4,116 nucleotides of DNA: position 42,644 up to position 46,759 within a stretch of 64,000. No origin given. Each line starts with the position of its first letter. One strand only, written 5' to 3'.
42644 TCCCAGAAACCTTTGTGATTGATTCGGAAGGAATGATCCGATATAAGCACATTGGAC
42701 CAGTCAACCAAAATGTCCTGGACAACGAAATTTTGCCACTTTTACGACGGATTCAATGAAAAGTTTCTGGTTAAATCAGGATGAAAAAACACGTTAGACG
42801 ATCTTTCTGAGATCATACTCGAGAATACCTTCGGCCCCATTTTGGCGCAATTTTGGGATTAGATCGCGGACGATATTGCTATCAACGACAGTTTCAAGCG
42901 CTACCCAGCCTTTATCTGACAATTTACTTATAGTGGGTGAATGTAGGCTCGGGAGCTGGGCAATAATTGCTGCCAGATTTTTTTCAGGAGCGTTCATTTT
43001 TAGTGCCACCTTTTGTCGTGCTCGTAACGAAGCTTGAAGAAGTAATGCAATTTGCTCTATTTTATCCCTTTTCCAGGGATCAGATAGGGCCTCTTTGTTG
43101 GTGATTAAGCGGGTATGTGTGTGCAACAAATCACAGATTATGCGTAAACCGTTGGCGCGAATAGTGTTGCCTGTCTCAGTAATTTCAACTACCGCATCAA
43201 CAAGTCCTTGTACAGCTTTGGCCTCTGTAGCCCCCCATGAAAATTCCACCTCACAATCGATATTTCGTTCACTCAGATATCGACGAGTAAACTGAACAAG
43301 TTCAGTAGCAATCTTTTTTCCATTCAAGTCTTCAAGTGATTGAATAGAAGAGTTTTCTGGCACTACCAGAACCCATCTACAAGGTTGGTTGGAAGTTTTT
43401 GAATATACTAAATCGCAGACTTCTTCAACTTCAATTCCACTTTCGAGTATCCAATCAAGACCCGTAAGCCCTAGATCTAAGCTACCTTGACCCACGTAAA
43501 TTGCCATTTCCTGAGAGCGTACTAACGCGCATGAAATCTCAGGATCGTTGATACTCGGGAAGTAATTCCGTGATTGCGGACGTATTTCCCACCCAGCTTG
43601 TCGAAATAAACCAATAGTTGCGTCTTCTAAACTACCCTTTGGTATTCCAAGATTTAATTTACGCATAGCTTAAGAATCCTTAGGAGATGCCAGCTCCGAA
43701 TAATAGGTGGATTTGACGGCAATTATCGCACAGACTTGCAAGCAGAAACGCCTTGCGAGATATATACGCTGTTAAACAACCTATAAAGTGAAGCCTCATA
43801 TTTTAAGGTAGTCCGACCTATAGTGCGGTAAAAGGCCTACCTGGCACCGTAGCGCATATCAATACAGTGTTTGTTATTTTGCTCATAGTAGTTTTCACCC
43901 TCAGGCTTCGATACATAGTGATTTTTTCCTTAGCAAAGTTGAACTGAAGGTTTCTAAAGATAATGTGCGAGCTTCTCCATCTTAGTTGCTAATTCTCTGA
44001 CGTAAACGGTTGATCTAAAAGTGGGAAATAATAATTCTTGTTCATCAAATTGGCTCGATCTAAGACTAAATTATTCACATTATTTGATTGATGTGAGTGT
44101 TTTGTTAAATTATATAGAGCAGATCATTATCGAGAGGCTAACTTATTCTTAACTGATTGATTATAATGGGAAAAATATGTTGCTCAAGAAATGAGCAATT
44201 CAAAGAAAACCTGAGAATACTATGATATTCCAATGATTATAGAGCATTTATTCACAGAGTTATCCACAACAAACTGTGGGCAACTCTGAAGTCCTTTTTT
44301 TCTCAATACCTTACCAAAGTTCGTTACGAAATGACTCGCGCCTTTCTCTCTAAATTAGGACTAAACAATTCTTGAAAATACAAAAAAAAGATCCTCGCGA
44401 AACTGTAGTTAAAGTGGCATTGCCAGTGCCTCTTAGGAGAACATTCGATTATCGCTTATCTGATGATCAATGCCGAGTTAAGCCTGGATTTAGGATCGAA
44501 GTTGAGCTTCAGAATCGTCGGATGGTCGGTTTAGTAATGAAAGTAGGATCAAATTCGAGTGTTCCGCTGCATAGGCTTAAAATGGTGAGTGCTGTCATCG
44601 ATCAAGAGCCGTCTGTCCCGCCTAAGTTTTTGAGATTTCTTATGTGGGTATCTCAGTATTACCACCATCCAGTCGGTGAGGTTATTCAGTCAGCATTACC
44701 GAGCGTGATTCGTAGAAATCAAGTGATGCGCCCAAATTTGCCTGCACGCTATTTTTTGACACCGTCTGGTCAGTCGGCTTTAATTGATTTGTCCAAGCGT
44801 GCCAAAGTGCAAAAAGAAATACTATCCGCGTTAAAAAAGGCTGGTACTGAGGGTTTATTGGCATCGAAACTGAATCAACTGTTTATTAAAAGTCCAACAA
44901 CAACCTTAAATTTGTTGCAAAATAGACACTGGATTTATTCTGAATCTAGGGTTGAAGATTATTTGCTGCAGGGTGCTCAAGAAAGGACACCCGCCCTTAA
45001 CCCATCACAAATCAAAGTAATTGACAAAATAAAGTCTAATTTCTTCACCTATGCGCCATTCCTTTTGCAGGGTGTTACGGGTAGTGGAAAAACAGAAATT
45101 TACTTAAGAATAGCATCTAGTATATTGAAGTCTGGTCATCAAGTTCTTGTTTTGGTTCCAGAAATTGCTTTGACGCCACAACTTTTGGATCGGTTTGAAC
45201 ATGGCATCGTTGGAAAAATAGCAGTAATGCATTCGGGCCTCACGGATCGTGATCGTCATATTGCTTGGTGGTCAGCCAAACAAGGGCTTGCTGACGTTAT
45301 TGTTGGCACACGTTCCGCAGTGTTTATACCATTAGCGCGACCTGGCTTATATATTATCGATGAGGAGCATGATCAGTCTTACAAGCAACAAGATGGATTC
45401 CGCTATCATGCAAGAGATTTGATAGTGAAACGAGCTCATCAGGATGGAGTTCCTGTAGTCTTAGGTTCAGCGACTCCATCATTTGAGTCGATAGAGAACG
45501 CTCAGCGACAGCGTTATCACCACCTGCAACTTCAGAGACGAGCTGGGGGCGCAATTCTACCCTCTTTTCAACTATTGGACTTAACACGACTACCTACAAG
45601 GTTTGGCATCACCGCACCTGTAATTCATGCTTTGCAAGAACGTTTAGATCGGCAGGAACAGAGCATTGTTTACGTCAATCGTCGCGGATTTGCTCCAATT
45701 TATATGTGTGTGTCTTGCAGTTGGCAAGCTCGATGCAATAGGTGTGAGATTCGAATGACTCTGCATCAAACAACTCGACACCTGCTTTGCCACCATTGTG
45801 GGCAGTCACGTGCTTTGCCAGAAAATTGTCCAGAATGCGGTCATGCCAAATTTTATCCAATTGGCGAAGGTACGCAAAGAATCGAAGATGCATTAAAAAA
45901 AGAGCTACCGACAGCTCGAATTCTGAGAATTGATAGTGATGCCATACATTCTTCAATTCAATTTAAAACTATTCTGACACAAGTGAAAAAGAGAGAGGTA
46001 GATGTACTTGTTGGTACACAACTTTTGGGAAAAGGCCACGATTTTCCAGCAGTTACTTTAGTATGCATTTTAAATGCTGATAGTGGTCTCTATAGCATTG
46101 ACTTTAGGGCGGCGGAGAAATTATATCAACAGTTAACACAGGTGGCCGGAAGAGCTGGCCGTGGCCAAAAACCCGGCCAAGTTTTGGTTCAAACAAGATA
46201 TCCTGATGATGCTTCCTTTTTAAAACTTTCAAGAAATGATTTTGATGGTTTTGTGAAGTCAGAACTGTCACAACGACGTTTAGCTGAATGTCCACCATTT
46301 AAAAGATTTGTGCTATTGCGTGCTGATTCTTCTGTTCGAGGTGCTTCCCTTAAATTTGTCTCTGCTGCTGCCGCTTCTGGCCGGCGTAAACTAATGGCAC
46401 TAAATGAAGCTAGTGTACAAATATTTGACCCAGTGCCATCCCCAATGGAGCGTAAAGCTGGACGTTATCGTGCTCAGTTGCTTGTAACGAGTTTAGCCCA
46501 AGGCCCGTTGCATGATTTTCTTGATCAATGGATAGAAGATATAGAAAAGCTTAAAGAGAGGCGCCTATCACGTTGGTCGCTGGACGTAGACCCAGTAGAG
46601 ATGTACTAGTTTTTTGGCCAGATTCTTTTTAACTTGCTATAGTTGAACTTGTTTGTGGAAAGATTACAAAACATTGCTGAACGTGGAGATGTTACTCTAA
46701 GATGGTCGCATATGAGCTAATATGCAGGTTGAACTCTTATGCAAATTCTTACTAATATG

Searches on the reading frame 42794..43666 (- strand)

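Call 68: search_protein_families(library=ncbifam, proteins=[window:42794-43666:-], max_evalue=0.000001)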
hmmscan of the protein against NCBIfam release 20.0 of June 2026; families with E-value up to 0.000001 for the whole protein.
window:42794-43666:- (290 aa): 2 families
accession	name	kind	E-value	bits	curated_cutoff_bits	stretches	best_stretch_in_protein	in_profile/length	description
TIGR00070.1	hisG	equivalog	6.3e-51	172.9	75.75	1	4-188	1-182/183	ATP phosphoribosyltransferase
TIGR03455.1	HisG_C-term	equivalog_domain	7.7e-32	109.5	40.05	1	190-290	1-100/100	ATP phosphoribosyltransferase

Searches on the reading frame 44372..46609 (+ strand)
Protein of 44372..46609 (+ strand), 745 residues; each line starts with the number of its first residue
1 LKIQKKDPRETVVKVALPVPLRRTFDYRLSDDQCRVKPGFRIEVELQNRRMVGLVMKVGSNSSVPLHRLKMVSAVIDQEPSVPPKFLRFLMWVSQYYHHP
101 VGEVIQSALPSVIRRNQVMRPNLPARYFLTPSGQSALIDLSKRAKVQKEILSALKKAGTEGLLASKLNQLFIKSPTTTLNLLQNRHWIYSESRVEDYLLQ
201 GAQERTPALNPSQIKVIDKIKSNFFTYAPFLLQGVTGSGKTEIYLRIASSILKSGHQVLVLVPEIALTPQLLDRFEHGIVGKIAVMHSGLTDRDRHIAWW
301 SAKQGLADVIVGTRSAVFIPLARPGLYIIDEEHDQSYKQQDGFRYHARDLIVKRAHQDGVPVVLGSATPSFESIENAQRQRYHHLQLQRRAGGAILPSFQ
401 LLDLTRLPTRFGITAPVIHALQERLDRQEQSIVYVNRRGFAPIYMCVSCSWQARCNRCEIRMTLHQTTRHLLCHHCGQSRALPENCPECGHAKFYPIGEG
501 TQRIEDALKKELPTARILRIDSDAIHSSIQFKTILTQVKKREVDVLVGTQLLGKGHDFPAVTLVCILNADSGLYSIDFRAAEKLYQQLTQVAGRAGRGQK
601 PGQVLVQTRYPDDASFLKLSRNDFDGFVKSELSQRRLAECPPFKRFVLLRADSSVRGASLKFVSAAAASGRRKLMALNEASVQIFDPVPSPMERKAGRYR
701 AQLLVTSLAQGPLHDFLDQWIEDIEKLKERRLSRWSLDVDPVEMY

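Call 68: search_protein_families(library=ncbifam, proteins=[window:44372-46609:+], max_evalue=0.000001)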
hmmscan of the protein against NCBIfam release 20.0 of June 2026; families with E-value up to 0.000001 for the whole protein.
window:44372-46609:+ (745 aa): 26 families (the best 25 are shown)
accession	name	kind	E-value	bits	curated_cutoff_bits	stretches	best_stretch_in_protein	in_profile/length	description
NF004067.0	PRK05580.1-4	equivalog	4.9e-264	878.2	763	1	10-745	3-737/737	primosomal protein N'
NF004065.0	PRK05580.1-1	equivalog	4.6e-221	735.9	858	1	11-743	2-730/731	primosomal protein N'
NF004066.1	PRK05580.1-3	equivalog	1.5e-189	632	813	2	142-744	185-788/788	primosomal protein N'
NF004070.0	PRK05580.2-2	equivalog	3.4e-182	607.3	921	1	6-743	7-727/729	primosomal protein N'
TIGR00595.1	priA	equivalog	6e-169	562.9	230.35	1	231-742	1-509/509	replication restart helicase PriA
NF004068.0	PRK05580.1-5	equivalog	2.5e-143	478.9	1249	1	136-744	186-794/795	primosomal protein N'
NF004071.0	PRK05580.2-3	equivalog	9.6e-140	466.8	1105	1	11-742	16-732/735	primosomal protein N'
NF004072.0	PRK05580.2-4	equivalog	9.5e-128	427.2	1030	1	209-745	122-648/648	primosomal protein N'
NF004069.0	PRK05580.2-1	equivalog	7e-115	384.8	767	1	200-744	103-611/612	primosomal protein N'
NF011453.0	PRK14873.1-3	equivalog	1.3e-44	152.4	812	1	244-654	188-581/653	primosome assembly protein PriA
NF011455.0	PRK14873.1-5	equivalog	9.2e-41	139.8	969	1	236-644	170-579/675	primosomal protein N'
NF011452.0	PRK14873.1-2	equivalog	1.6e-33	115.8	980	1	248-650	219-615/708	primosomal protein N'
NF011454.0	PRK14873.1-4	equivalog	2e-33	115.7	951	1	236-643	153-556/651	primosomal protein N'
NF011451.0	PRK14873.1-1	equivalog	2.5e-20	72.3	1147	1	278-378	281-382/764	primosome assembly protein PriA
TIGR00643.1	recG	equivalog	4.5e-17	62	659.4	1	191-350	217-384/629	ATP-dependent DNA helicase RecG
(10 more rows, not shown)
